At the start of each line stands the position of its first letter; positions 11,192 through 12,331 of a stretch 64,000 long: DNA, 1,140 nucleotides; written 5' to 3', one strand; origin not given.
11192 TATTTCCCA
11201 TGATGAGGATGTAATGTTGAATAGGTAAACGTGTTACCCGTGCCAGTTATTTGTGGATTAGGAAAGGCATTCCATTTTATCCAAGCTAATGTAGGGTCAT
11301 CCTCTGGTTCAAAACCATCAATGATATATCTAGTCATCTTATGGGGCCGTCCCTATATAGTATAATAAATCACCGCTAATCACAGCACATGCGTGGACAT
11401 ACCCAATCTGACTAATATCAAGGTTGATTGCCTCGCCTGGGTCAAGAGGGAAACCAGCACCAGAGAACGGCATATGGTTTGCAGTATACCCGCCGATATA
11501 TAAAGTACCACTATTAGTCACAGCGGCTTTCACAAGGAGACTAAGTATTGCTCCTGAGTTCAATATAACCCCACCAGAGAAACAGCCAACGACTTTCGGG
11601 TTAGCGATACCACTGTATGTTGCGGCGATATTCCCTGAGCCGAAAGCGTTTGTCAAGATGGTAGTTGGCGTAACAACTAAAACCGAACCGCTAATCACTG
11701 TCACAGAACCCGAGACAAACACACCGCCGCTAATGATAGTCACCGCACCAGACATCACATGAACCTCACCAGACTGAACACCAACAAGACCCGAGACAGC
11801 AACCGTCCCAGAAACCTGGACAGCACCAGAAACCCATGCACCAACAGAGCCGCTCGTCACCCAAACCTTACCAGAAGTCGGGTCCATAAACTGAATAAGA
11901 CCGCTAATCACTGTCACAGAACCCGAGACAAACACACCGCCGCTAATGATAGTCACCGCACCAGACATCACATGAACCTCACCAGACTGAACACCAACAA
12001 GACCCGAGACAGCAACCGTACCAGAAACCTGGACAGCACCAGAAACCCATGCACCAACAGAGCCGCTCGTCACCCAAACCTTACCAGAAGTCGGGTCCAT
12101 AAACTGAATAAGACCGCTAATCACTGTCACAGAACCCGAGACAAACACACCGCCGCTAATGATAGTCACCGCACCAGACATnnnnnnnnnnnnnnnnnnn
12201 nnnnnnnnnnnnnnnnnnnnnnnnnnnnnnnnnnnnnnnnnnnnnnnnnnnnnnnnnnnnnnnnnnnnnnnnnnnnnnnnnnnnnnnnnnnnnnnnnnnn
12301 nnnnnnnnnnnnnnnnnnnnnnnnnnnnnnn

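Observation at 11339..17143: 1934-aa giant protein made of SG-punctuated Val/Ile beta-units, encoded by perfect 654-bp x3 and 213-bp x3 tandem DNA repeats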

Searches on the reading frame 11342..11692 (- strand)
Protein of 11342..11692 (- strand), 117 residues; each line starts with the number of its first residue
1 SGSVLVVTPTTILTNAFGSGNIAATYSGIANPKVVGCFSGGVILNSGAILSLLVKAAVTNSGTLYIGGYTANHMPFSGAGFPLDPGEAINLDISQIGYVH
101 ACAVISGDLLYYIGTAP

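Call 23: find_homologous_proteins(query=window:11342-11692:-, max_evalue=10)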
Query seq(117 aa): 12 candidates shared short words with the query, none scored E <= 10.

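Call 52: search_solved_structures(query=A2, max_evalue=10, show_alignments=1)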
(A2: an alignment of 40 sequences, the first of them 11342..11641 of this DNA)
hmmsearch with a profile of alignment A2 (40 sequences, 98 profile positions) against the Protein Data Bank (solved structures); distinct sequences matched with E-value up to 10: 3.
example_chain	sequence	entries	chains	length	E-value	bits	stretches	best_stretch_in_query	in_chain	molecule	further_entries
1y43_B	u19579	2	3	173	0.047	16.9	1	59-94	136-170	Aspergillopepsin II heavy chain | Aspergillopepsin-2 heavy chain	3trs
6ui5_A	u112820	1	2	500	0.05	16.8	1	37-85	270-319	2-polyprenyl-6-methoxyphenol hydroxylase-like FAD-dependent oxidoreductase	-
8pdz_R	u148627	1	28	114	0.28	14.3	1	15-89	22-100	DUF3992 domain-containing protein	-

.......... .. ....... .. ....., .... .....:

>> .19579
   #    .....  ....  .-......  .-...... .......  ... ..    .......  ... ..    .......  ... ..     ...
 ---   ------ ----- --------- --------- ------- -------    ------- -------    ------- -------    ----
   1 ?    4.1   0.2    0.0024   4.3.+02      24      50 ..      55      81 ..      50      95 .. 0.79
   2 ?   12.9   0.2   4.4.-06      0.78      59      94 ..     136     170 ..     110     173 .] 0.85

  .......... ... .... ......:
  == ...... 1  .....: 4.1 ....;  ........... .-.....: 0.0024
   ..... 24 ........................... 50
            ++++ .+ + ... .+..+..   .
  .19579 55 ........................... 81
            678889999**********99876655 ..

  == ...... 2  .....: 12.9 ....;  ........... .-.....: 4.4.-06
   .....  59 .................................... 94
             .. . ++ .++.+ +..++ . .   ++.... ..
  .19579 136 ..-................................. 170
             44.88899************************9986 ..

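Call 65: predict_structure(alignment_id=A2)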
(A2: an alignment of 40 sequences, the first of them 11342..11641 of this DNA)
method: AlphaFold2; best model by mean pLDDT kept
length: 100 residues; sequences in the alignment: 40
mean_pLDDT: 91.7   pTM: 0.83
mean pLDDT of the five models: 91.7, 90.7, 90.0, 89.2, 89.1
residues with pLDDT >= 90: 80; 70-90: 13; 50-70: 6; < 50: 1
segments of 3 or more residues with pLDDT < 50: none
pLDDT, mean of each block of 10 residues (from residue 1): 66 88 92 96 98 96 98 96 97 93
secondary structure, 60 per line:
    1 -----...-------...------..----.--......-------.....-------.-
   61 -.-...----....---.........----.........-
elements in order: E6-8 E16-18 E34-39 E47-51 E64-66 E71-74 E82-86 E91-99

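Call 72: fold_search(model_id=the predicted structure, library=viral)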
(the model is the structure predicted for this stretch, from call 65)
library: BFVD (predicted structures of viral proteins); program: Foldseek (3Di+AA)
matches with E <= 10: 1535; with E <= 0.001: 15
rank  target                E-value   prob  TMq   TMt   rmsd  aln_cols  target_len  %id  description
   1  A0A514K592            2.3e-06  1.00  0.75  0.56   2.5        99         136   29  Uncharacterized protein [Nitrosopumilus spindle-shaped virus]
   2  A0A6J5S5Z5            3.8e-06  1.00  0.70  0.49   4.0       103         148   19  Uncharacterized protein [uncultured Caudovirales phage]
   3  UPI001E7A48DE         6.7e-06  1.00  0.71  0.64   2.9       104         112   25  (no name look-up for this kind of identifier)
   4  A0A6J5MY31            1.0e-05  1.00  0.67  0.27   4.0        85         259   15  Uncharacterized protein [uncultured Caudovirales phage]
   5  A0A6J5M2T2            2.6e-05  1.00  0.70  0.33   3.3        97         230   23  Uncharacterized protein [uncultured Caudovirales phage]
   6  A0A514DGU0            3.9e-05  1.00  0.73  0.77   2.1        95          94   20  Uncharacterized protein [Gordonia phage Bakery]
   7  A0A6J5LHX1            5.2e-05  1.00  0.70  0.40   2.7        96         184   14  Uncharacterized protein [uncultured Caudovirales phage]
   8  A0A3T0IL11            1.4e-04  1.00  0.68  0.74   2.8        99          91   17  (no name in the UniProt tables at hand)
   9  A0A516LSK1            4.4e-04  1.00  0.69  0.48   2.8       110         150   18  (no name in the UniProt tables at hand)
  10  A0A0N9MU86            4.7e-04  1.00  0.65  0.43   4.2        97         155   18  (no name in the UniProt tables at hand)
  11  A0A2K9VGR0            6.6e-04  1.00  0.67  0.74   3.6        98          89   11  (no name in the UniProt tables at hand)
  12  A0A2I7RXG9            7.4e-04  1.00  0.65  0.37   2.6        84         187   19  Uncharacterized protein [Vibrio phage 1.249.B._10N.261.55.B9]
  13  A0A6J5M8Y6            7.8e-04  1.00  0.66  0.75   3.1        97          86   13  Uncharacterized protein [uncultured Caudovirales phage]
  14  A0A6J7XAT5            7.8e-04  1.00  0.61  0.52   3.8       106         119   15  Uncharacterized protein [uncultured Caudovirales phage]
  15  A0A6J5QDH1            9.8e-04  1.00  0.68  0.67   4.5        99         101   14  Uncharacterized protein [uncultured Caudovirales phage]
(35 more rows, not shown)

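Call 75: find_homologous_proteins(query=A2, max_evalue=0.00001)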
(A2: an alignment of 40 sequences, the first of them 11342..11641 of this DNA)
Query A2 (40 sequences) (100 aa, profile of the alignment): 27 proteins with E <= 0.00001 among 2645 candidates.
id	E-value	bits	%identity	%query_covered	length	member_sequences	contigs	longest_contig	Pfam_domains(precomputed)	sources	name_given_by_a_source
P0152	4.3e-33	131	49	84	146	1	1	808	-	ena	-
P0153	6.4e-33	130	51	84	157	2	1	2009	-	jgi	jgi:hypothetical protein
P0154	1.4e-32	129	49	78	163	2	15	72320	-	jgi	jgi:hypothetical protein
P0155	1.8e-32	129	48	82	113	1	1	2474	-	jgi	jgi:hypothetical protein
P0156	7.6e-32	127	44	81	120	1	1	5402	-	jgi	jgi:hypothetical protein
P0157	3.4e-31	125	60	84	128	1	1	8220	-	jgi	jgi:hypothetical protein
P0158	1.4e-30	123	42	78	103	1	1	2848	-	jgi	jgi:hypothetical protein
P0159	7.1e-30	121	44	84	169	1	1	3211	-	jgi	jgi:RNase P/RNase MRP subunit p29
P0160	4.3e-29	118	47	79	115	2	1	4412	-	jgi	jgi:hypothetical protein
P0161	9.6e-29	117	48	82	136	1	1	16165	-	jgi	-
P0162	1.0e-28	117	41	88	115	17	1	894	-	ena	-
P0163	1.1e-28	117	47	79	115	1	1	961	-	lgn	-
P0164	3.7e-28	115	40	88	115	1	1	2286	-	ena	-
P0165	4.0e-28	115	44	78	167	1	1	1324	-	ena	-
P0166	1.4e-27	113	46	82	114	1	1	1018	-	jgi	-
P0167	1.5e-27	113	44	80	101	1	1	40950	-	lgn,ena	-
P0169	6.3e-19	85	26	76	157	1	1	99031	-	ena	-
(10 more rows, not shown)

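Call 76: find_encoding_contigs(protein=P0154, flank=10000, max_places=3)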
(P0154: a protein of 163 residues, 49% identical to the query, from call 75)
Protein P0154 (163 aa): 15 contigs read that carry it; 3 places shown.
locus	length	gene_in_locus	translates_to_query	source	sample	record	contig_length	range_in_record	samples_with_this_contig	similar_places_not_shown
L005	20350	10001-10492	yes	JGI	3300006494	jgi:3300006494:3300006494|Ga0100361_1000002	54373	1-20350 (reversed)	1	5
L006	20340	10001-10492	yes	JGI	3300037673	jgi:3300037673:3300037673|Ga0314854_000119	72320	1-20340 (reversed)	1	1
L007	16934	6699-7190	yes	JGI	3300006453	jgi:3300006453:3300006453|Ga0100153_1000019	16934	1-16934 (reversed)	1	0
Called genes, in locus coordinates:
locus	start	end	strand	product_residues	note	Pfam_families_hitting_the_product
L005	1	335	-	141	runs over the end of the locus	-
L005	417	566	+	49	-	-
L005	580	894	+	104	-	-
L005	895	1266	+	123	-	-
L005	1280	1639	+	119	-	-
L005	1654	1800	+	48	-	-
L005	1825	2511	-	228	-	-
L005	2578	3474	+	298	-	-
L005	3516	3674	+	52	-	-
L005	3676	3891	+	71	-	-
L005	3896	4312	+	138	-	-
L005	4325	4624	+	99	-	-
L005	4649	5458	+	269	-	PF13641:Glyco_tranf_2_3, PF00535:Glycos_transf_2, PF10111:Glyco_tranf_2_2 (faint)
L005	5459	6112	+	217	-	-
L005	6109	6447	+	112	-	-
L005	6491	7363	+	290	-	-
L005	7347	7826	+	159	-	-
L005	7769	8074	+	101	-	-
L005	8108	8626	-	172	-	-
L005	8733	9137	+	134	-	-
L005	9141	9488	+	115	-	-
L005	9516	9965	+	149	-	-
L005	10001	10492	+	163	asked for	-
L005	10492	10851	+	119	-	-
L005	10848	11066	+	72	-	-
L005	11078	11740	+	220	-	-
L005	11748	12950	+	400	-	PF01209:Ubie_methyltran (faint), PF13489:Methyltransf_23 (weak), PF13847:Methyltransf_31 (faint), PF08241:Methyltransf_11, PF13649:Methyltransf_25, PF13489:Methyltransf_23 (weak), PF08241:Methyltransf_11, PF13649:Methyltransf_25 (weak), +1 more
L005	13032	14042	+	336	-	PF13439:Glyco_transf_4, PF20706:GT4-conflict (weak), PF00534:Glycos_transf_1, PF13692:Glyco_trans_1_4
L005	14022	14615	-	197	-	-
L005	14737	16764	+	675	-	PF14551:MCM_N, PF17207:MCM_OB, PF00493:MCM, PF01078:Mg_chelatase (faint), PF07728:AAA_5, PF17855:MCM_lid, PF21120: (weak)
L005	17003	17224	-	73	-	-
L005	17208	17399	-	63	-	-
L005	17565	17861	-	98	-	-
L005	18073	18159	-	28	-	-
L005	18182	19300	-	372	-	PF22703:Cdc6_lid (weak)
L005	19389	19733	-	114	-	-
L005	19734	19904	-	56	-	-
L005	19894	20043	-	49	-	-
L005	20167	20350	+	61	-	?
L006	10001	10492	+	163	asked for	-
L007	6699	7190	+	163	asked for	-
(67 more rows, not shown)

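Call 77: find_encoding_contigs(protein=P0169, flank=10000, max_places=2)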
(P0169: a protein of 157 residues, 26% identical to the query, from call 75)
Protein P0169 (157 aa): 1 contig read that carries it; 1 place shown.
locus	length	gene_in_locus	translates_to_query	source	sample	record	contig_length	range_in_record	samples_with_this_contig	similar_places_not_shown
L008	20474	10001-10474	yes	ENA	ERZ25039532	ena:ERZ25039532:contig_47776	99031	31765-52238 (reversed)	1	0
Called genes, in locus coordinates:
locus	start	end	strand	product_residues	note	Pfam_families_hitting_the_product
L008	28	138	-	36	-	-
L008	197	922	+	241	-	PF01507:PAPS_reduct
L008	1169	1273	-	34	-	-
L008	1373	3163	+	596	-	PF04777:Evr1_Alr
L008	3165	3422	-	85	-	-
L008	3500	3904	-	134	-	-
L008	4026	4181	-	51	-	-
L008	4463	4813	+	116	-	-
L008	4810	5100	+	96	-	-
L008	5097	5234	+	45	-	PF21344:Zn_ribbon_LysW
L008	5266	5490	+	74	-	-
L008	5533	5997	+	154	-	PF13975:gag-asp_proteas (faint), PF13650:Asp_protease_2 (weak)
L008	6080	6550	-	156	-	-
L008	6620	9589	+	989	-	-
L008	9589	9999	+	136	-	-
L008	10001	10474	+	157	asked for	-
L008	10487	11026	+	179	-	-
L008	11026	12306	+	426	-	-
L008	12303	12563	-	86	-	-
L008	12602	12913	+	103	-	-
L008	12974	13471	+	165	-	-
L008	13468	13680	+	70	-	-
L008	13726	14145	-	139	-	-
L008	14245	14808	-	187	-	-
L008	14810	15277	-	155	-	-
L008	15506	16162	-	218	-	-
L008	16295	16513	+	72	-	-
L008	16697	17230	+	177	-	PF01870:Hjc (weak)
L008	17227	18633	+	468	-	PF02310:B12-binding, PF04055:Radical_SAM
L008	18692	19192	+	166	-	PF13646:HEAT_2 (weak)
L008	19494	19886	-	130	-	-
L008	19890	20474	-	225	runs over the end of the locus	-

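Call 78: find_encoding_contigs(protein=P0167, flank=10000, max_places=2)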
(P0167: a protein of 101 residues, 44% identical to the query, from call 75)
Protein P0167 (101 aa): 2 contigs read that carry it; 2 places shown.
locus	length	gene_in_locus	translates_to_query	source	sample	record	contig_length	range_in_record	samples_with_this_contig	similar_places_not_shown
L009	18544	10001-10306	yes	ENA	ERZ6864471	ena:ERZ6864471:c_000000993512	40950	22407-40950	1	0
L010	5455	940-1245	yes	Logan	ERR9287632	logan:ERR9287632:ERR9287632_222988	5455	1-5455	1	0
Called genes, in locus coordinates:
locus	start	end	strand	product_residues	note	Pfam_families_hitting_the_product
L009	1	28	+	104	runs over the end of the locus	-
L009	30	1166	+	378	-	-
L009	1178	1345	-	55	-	PF15937:PrlF_antitoxin (weak), PF04014:MazE_antitoxin (weak)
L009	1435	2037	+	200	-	-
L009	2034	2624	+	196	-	-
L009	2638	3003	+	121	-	-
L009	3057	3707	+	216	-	-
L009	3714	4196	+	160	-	-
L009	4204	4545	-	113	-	PF08241:Methyltransf_11 (weak)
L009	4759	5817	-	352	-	-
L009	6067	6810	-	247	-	PF13489:Methyltransf_23 (weak), PF08241:Methyltransf_11, PF08242:Methyltransf_12 (weak), PF13649:Methyltransf_25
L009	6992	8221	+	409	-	PF13692:Glyco_trans_1_4, PF00534:Glycos_transf_1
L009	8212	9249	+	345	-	PF13439:Glyco_transf_4 (faint), PF00534:Glycos_transf_1, PF13692:Glyco_trans_1_4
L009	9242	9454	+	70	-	-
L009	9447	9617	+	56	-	-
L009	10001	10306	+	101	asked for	-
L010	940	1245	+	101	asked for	-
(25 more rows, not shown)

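Call 94: fold_search(model_id=the predicted structure, library=pdb)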
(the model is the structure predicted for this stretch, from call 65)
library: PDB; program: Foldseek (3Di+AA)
matches with E <= 10: 1153; with E <= 0.001: 0
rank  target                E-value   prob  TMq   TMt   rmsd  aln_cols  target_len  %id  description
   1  5fq0_B                6.5e-03  1.00  0.46  0.42   5.1        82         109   13  The structure of KdgF from Halomonas sp. (released 2016-05-04)
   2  3fjs_A                1.1e-02  1.00  0.45  0.43   5.1        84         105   17  CRYSTAL STRUCTURE OF A PUTATIVE BIOSYNTHETIC PROTEIN WITH RMLC-LIKE CUPIN FOLD (REUT_B4087) FROM RALSTONIA EUTROPHA JM (released 2009-01-13)
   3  3fjs_D                1.3e-02  1.00  0.45  0.45   5.0        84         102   17  CRYSTAL STRUCTURE OF A PUTATIVE BIOSYNTHETIC PROTEIN WITH RMLC-LIKE CUPIN FOLD (REUT_B4087) FROM RALSTONIA EUTROPHA JM (released 2009-01-13)
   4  3fjs_C                1.4e-02  1.00  0.45  0.43   5.1        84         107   17  CRYSTAL STRUCTURE OF A PUTATIVE BIOSYNTHETIC PROTEIN WITH RMLC-LIKE CUPIN FOLD (REUT_B4087) FROM RALSTONIA EUTROPHA JM (released 2009-01-13)
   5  5fq0_D                1.4e-02  1.00  0.45  0.42   5.3        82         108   13  The structure of KdgF from Halomonas sp. (released 2016-05-04)
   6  5fq0_A                1.6e-02  1.00  0.45  0.41   5.3        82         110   13  The structure of KdgF from Halomonas sp. (released 2016-05-04)
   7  5fq0_C                1.6e-02  1.00  0.45  0.42   5.4        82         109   13  The structure of KdgF from Halomonas sp. (released 2016-05-04)
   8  5fpz                  2.2e-02  0.99  0.45  0.42   5.3        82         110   13  The structure of KdgF from Yersinia enterocolitica with malonate bound in the active site. (released 2016-05-04)
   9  7zyb                  2.2e-02  0.99  0.43  0.39   4.8        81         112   15  BeKdgF with Ca (released 2023-06-14)
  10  7zyc                  3.3e-02  0.99  0.45  0.41   5.1        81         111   14  BeKdgF with Zn (released 2023-06-14)
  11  1zz9_A                3.3e-02  0.99  0.44  0.25   3.8        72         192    7  Crystal Structure of FeII HppE (released 2005-07-26)
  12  2bno_A                3.5e-02  1.00  0.48  0.27   2.9        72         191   11  The structure of Hydroxypropylphosphonic acid epoxidase from S. wedmorenis. (released 2005-10-05)
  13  4e2g_D                3.7e-02  0.95  0.40  0.36   4.3        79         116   16  Crystal structure of Cupin fold protein Sthe2323 from Sphaerobacter thermophilus (released 2012-03-21)
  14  4mv2_A                3.9e-02  0.94  0.46  0.40   7.0       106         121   12  Crystal structure of plu4264 protein from Photorhabdus luminescens (released 2013-10-02)
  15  3eo6_A                3.9e-02  0.91  0.37  0.35   4.4        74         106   14  Crystal structure of protein of unknown function (DUF1255) (AFE_2634) from ACIDITHIOBACILLUS FERROOXIDANS NCIB8455 at  (released 2008-10-07)
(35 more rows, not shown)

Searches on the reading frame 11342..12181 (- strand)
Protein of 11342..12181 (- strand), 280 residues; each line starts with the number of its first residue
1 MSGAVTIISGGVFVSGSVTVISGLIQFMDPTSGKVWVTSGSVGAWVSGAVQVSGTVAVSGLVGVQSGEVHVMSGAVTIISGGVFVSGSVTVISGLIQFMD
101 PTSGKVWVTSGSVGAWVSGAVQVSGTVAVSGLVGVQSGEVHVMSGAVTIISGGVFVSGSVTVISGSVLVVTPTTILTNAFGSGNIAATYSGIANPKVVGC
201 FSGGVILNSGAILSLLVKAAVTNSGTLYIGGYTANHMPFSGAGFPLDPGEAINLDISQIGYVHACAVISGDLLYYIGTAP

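Call 41: predict_structure(protein=window:11342-12181:-)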
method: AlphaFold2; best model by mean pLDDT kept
length: 280 residues; sequences in the alignment: 1
mean_pLDDT: 39.3   pTM: 0.34
mean pLDDT of the five models: 39.3, 38.4, 37.6, 34.9, 34.4
residues with pLDDT >= 90: 0; 70-90: 0; 50-70: 23; < 50: 257
segments of 3 or more residues with pLDDT < 50: 1-45, 47-49, 53-61, 65-70, 72-134, 136-224, 232-238, 248-280
pLDDT, mean of each block of 10 residues (from residue 1): 35 42 36 33 44 44 46 42 41 35 28 36 43 44 43 41 38 34 34 30 36 37 48 46 53 43 41 28
secondary structure, 60 per line:
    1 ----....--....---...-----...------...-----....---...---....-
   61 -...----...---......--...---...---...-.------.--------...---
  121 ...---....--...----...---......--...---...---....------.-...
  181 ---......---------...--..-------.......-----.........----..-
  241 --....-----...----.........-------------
elements in order: E5-8 E11-14 E18-20 E26-28 E35-37 E43-46 E50-52 E56-59 E62-64 E69-71 E75-80 E83-85 E89-91 E95-97 E115-117 E121-123 E127-130 E133-135 E140-142 E146-151 E154-156 E160-162 E166-169 E178-180 E184-189 E199-201 E213-219 E225-233 E243-246 E252-254 E259-267
